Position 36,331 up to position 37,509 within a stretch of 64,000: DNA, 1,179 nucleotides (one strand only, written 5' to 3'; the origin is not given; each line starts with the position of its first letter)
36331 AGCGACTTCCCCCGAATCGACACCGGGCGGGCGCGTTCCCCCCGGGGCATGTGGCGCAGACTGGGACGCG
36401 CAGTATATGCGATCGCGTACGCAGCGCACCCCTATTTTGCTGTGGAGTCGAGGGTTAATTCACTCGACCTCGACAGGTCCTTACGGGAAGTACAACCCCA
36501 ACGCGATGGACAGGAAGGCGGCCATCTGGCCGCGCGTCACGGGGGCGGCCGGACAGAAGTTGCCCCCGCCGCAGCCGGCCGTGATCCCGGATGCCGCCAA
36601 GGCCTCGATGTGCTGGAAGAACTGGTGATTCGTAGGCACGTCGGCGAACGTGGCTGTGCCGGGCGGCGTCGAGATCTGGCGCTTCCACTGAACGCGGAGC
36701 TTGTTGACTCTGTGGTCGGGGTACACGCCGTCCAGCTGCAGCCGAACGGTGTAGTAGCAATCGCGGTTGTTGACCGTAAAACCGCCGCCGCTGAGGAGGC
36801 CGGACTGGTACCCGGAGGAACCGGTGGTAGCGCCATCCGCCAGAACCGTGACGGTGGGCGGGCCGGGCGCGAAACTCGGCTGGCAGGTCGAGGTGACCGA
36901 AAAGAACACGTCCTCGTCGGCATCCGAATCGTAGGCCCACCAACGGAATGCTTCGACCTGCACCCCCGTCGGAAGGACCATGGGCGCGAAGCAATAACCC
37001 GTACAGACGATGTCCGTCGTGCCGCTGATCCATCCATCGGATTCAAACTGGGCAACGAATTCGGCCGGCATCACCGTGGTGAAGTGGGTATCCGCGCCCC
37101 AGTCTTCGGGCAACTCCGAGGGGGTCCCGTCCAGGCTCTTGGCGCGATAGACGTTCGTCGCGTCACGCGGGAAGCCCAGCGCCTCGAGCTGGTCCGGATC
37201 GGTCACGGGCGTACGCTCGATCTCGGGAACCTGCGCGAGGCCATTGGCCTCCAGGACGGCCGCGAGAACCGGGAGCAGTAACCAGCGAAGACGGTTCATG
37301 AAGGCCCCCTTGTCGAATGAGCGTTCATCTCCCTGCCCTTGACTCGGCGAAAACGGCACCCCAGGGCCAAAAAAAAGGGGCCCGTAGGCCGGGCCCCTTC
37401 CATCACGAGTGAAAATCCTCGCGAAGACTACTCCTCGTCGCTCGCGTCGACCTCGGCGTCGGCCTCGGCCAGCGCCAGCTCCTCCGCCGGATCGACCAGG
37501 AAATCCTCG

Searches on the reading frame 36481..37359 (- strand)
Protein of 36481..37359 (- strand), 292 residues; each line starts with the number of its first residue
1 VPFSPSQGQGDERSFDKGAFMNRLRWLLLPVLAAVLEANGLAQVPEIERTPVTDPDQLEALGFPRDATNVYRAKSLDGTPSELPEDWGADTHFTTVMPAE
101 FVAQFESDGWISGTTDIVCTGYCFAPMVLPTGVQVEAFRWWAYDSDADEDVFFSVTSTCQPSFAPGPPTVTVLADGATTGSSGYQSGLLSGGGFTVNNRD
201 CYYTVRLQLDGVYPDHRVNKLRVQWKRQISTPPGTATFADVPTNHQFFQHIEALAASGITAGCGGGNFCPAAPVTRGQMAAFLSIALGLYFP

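Call 17: search_protein_families(library=pfam, proteins=[window:36481-37359:-], max_evalue=0.001)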
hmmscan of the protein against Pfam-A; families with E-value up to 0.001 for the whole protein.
window:36481-37359:- (292 aa): 1 family
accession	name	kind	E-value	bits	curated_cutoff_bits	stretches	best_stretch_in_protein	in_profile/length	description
PF00395.25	SLH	-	2.7e-09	37.3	20.8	1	237-280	1-44/44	S-layer homology domain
